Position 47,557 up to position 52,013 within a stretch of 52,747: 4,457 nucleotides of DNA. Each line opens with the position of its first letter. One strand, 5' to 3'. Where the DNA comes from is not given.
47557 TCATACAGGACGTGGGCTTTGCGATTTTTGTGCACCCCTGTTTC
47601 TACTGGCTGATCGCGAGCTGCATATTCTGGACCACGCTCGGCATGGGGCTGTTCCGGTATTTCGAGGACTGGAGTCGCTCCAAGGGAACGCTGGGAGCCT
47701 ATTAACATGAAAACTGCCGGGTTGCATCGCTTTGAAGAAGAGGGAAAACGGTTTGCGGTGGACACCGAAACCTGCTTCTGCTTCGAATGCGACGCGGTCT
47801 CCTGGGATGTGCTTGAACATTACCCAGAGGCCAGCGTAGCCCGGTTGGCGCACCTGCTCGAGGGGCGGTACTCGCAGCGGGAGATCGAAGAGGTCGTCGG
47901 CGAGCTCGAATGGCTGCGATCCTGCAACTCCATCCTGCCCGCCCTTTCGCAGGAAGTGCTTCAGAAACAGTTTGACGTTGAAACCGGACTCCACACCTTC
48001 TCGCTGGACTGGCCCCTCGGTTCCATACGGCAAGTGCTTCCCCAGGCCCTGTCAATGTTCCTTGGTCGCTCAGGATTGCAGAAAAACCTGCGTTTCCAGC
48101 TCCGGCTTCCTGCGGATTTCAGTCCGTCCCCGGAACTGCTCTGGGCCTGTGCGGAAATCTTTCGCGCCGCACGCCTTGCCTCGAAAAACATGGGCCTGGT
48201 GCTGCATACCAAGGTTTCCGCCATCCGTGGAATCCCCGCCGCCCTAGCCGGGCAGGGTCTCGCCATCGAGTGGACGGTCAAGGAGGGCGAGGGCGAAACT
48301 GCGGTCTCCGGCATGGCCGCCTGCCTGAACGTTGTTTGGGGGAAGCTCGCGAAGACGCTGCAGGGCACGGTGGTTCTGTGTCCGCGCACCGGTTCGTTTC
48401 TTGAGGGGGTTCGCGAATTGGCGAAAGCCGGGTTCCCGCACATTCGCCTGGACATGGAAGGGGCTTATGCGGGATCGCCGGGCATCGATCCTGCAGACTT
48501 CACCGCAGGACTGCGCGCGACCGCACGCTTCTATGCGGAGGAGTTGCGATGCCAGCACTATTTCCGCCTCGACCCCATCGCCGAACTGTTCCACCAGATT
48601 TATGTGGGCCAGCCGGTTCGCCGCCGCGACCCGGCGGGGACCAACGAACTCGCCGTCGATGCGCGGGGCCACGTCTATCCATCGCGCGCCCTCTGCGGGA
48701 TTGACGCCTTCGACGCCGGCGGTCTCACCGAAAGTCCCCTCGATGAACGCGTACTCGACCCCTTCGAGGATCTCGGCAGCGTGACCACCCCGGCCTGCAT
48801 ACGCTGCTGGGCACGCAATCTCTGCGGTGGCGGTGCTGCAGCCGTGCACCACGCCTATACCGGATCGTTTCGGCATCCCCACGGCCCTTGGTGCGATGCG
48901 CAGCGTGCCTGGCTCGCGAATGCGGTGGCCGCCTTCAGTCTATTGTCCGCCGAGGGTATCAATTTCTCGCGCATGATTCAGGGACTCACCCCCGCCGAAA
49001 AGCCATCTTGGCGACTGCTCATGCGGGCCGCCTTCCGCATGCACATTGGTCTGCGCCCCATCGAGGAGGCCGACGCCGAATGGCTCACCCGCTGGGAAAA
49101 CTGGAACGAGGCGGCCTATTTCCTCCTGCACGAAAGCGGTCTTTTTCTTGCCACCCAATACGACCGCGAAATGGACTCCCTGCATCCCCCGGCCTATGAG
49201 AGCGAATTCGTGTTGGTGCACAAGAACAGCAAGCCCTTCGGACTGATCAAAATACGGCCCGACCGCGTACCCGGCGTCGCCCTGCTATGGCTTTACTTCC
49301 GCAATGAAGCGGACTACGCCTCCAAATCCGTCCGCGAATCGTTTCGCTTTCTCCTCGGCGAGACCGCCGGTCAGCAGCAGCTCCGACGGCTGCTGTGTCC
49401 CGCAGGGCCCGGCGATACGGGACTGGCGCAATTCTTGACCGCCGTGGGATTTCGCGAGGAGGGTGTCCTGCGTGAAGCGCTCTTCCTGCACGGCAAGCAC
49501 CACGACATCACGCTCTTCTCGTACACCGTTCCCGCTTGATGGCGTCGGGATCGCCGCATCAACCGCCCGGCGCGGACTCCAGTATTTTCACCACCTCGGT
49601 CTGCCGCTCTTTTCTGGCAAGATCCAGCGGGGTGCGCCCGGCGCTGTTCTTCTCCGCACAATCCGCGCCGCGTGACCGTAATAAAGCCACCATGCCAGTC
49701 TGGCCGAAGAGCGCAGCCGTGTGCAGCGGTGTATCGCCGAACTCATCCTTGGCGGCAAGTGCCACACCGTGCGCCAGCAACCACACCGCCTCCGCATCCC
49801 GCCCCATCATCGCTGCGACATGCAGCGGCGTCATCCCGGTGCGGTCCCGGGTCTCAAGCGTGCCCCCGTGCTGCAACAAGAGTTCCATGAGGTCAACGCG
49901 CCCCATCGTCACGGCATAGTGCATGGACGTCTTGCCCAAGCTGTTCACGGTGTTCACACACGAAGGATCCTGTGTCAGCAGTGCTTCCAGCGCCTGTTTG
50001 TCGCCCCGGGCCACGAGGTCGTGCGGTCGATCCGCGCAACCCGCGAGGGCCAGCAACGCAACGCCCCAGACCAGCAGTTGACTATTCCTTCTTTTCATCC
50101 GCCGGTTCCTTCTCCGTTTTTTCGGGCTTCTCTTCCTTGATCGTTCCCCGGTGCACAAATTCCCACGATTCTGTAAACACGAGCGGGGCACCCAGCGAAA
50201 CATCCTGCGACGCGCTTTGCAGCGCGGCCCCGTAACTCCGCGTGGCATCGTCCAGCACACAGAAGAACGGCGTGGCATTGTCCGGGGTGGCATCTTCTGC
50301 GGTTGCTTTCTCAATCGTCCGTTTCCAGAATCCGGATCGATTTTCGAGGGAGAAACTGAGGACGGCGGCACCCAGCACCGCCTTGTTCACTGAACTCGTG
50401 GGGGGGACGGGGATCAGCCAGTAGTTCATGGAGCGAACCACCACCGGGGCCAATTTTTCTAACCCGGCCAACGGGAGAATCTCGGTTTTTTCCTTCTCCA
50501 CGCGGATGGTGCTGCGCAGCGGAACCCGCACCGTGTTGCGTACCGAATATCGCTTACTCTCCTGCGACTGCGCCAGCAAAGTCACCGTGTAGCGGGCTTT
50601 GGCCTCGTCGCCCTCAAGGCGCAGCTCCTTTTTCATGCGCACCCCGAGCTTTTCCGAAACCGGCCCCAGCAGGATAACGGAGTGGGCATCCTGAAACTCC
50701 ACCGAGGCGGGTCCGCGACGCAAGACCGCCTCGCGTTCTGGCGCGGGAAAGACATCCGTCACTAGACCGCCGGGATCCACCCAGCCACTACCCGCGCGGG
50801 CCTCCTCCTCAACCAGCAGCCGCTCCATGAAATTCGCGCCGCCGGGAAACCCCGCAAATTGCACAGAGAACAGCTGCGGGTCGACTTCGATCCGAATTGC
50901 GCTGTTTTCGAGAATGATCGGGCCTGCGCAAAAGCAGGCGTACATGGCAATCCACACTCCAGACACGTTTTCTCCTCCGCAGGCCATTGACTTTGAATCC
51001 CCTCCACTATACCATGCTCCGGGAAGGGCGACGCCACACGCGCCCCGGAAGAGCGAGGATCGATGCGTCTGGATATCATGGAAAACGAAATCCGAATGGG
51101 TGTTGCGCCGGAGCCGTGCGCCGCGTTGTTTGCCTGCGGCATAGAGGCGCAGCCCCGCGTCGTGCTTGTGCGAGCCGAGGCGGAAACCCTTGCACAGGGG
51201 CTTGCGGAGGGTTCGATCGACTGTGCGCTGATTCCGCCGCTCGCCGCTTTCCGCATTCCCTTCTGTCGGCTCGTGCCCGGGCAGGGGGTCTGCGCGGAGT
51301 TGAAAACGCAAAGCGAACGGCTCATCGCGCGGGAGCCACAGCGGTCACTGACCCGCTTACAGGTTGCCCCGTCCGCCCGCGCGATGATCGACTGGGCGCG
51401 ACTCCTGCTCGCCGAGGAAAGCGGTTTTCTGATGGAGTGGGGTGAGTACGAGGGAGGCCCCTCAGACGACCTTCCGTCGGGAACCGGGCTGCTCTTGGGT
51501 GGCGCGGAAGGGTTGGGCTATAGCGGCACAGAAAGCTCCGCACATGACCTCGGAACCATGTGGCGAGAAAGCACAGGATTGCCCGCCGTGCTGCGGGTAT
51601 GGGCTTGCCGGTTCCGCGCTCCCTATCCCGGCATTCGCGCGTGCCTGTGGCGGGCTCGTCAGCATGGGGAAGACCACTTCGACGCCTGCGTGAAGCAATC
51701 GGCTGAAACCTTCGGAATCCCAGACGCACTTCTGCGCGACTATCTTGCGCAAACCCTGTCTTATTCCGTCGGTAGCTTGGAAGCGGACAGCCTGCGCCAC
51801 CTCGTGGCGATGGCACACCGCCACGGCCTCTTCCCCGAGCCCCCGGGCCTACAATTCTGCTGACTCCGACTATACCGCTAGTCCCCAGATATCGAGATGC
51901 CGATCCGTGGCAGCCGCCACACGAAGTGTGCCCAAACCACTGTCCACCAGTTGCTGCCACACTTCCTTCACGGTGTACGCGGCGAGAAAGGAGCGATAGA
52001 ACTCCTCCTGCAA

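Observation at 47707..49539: RRE + cysteine-depleted rSAM/SPASM-like body fused to a GNAT: a likely repurposed maturase scaffold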

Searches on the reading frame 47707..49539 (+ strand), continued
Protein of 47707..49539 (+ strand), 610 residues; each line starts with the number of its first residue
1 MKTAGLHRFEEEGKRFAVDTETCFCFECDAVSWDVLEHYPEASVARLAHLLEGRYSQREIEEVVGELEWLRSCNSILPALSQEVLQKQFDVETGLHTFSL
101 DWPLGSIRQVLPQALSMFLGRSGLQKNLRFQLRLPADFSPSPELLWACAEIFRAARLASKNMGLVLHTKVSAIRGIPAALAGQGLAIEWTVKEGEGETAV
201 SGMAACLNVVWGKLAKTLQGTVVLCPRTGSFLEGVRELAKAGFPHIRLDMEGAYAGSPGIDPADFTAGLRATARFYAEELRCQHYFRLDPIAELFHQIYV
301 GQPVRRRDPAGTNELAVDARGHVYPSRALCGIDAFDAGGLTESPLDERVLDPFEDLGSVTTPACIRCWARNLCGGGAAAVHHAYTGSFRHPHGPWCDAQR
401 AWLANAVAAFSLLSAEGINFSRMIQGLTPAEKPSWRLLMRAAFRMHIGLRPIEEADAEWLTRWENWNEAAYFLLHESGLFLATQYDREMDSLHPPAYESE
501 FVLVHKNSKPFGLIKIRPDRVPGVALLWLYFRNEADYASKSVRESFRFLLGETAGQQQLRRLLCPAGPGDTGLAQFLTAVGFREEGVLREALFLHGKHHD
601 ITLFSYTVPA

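Call 45: find_encoding_contigs(protein=P0158, flank=8000, max_places=2)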
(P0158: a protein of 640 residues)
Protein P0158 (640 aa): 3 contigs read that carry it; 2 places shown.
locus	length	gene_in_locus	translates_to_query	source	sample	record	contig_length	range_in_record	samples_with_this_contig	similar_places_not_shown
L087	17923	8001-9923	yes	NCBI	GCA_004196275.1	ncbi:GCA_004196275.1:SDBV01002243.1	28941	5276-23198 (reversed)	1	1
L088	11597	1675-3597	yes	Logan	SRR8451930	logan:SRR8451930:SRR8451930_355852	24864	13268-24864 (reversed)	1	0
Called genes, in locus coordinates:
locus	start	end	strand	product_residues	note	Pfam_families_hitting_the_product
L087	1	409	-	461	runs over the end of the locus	PF10396:TrmE_N, PF12631:MnmE_helical, PF03193:RsgA_GTPase (faint), PF00350:Dynamin_N (faint), PF01926:MMR_HSR1, PF02421:FeoB_N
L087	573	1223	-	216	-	PF14804:Jag_N, PF13083:KH_KhpA-B, PF01424:R3H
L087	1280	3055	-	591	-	PF14849:YidC_periplas (faint), PF02096:60KD_IMP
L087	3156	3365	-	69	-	PF01809:YidD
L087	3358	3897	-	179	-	PF00825:Ribonuclease_P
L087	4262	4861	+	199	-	-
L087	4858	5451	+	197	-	PF13302:Acetyltransf_3, PF13420:Acetyltransf_4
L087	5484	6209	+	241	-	PF02517:Rce1-like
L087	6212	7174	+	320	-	PF00005:ABC_tran, PF13304:AAA_21, PF13732:DrrA1-3_C (faint)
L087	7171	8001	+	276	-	-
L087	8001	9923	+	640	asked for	PF13420:Acetyltransf_4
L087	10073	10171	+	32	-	-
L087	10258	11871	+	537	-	PF02321:OEP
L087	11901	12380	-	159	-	-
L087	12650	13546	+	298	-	PF02625:XdhC_CoxI, PF13478:XdhC_C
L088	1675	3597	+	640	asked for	PF13420:Acetyltransf_4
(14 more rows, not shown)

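Call 46: find_encoding_contigs(protein=P0161, flank=8000, max_places=2)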
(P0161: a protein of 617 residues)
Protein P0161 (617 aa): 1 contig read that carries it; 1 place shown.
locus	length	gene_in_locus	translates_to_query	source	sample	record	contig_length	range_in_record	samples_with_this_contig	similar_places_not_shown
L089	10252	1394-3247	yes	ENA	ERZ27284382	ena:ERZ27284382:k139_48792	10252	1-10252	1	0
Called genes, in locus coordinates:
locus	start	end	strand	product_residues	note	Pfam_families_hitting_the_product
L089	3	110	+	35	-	?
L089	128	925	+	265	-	PF01061:ABC2_membrane (weak), PF12698:ABC2_membrane_3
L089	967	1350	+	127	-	PF05635:23S_rRNA_IVP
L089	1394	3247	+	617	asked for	-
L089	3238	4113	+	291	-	PF00535:Glycos_transf_2, PF10111:Glyco_tranf_2_2, PF13641:Glyco_tranf_2_3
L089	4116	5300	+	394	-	PF13506:Glyco_transf_21, PF13641:Glyco_tranf_2_3, PF00535:Glycos_transf_2, PF10111:Glyco_tranf_2_2 (weak)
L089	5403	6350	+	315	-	PF01209:Ubie_methyltran (weak), PF13489:Methyltransf_23, PF02353:CMAS (weak), PF07021:MetW (faint), PF13847:Methyltransf_31, PF08241:Methyltransf_11, PF08242:Methyltransf_12, PF13649:Methyltransf_25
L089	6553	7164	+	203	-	PF01209:Ubie_methyltran (weak), PF07021:MetW, PF13489:Methyltransf_23, PF13847:Methyltransf_31, PF08241:Methyltransf_11, PF08242:Methyltransf_12, PF13649:Methyltransf_25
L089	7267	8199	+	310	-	PF13641:Glyco_tranf_2_3, PF00535:Glycos_transf_2, PF10111:Glyco_tranf_2_2 (faint), PF13712:Glyco_tranf_2_5 (weak)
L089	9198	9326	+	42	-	-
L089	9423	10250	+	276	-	?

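Call 50: find_encoding_contigs(protein=P0168, flank=4000, max_places=3)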
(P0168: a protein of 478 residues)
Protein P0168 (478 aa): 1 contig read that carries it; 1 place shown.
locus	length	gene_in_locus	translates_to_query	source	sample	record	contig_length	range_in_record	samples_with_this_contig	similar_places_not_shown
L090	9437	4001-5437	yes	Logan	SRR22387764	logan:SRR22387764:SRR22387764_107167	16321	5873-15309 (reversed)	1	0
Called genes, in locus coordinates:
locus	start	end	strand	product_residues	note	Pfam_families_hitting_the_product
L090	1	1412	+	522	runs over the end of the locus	PF02142:MGS, PF01808:AICARFT_IMPCHas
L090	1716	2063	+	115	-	PF01797:Y1_Tnp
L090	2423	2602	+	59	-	-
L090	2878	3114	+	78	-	-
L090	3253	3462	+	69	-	-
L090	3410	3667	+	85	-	-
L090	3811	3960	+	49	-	-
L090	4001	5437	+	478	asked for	PF04055:Radical_SAM, PF13353:Fer4_12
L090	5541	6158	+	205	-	PF02517:Rce1-like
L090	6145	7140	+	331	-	PF00005:ABC_tran, PF13304:AAA_21 (weak), PF13732:DrrA1-3_C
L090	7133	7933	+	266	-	PF01061:ABC2_membrane, PF12698:ABC2_membrane_3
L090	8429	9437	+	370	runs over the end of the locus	PF04055:Radical_SAM, PF13353:Fer4_12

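Call 51: find_encoding_contigs(protein=P0175, flank=4000, max_places=3)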
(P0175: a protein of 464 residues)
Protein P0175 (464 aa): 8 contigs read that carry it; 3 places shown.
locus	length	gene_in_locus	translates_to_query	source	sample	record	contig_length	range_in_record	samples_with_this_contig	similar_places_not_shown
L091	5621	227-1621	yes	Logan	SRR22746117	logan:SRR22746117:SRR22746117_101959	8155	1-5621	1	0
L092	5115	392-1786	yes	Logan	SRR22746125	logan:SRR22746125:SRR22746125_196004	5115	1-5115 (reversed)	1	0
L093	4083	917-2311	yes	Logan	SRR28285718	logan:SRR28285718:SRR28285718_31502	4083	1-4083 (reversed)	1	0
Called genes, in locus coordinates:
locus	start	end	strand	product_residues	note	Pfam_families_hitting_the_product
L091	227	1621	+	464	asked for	PF13353:Fer4_12, PF04055:Radical_SAM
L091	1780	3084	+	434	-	PF01476:LysM, PF07501:G5, PF01551:Peptidase_M23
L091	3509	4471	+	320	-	PF13485:Peptidase_MA_2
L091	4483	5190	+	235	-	PF00072:Response_reg, PF00486:Trans_reg_C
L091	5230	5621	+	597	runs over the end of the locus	PF23846:Cache_WalK, PF00672:HAMP, PF00989:PAS, PF08448:PAS_4, PF13188:PAS_8 (weak), PF13426:PAS_9, PF00512:HisKA, PF02518:HATPase_c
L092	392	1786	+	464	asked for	PF13353:Fer4_12, PF04055:Radical_SAM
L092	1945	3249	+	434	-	PF01476:LysM, PF07501:G5, PF01551:Peptidase_M23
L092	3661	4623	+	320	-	PF13485:Peptidase_MA_2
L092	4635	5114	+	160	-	?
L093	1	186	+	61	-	?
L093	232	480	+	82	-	PF01476:LysM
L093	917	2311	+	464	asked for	PF13353:Fer4_12, PF04055:Radical_SAM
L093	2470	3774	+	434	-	PF01476:LysM, PF07501:G5, PF01551:Peptidase_M23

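Call 55: list_cluster_members(proteins=[P0003, P0151, P0156, P0158, P0161, P0168])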
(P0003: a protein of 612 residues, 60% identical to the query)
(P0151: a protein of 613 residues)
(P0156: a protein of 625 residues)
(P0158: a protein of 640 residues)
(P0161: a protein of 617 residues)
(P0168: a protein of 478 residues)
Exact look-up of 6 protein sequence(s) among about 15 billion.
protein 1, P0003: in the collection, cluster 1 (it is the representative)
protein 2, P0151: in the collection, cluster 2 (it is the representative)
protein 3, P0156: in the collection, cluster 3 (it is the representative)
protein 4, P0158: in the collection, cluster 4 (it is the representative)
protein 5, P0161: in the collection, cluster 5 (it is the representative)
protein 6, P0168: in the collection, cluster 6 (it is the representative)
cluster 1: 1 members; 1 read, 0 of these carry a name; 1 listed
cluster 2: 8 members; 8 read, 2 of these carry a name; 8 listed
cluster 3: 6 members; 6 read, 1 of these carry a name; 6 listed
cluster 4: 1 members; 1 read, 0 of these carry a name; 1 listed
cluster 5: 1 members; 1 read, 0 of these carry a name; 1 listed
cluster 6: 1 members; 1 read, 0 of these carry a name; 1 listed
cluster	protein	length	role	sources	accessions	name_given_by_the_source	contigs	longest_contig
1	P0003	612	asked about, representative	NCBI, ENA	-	-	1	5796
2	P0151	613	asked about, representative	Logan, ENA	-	-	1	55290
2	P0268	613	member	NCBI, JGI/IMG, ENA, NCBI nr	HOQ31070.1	MAG TPA: hypothetical protein PLA12_01010 [Candidatus Hydrogenedens sp.] | hypothetical protein [Candidatus Hydrogenedens sp.]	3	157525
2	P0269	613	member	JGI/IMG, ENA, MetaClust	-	\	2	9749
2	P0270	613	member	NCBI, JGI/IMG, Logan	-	-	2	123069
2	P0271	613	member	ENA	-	-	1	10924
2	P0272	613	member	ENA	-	-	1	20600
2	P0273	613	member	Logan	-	-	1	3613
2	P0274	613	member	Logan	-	-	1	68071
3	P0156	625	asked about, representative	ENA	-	-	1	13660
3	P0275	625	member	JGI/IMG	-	uncharacterized protein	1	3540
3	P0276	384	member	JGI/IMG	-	-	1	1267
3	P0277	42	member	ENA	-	-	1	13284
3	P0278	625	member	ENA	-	-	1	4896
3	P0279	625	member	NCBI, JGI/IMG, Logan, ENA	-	-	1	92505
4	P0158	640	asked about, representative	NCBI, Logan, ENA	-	-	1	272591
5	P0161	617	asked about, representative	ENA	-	-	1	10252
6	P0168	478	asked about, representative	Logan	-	-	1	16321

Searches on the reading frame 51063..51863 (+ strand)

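Call 72: search_protein_families(library=pfam, proteins=[window:51063-51863:+], max_evalue=0.001)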
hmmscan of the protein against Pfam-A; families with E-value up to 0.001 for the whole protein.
window:51063-51863:+ (266 aa): 1 family
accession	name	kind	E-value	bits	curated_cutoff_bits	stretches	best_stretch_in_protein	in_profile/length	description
PF02621.19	VitK2_biosynth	-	5.8e-19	69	26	1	14-252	5-251/252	Menaquinone biosynthesis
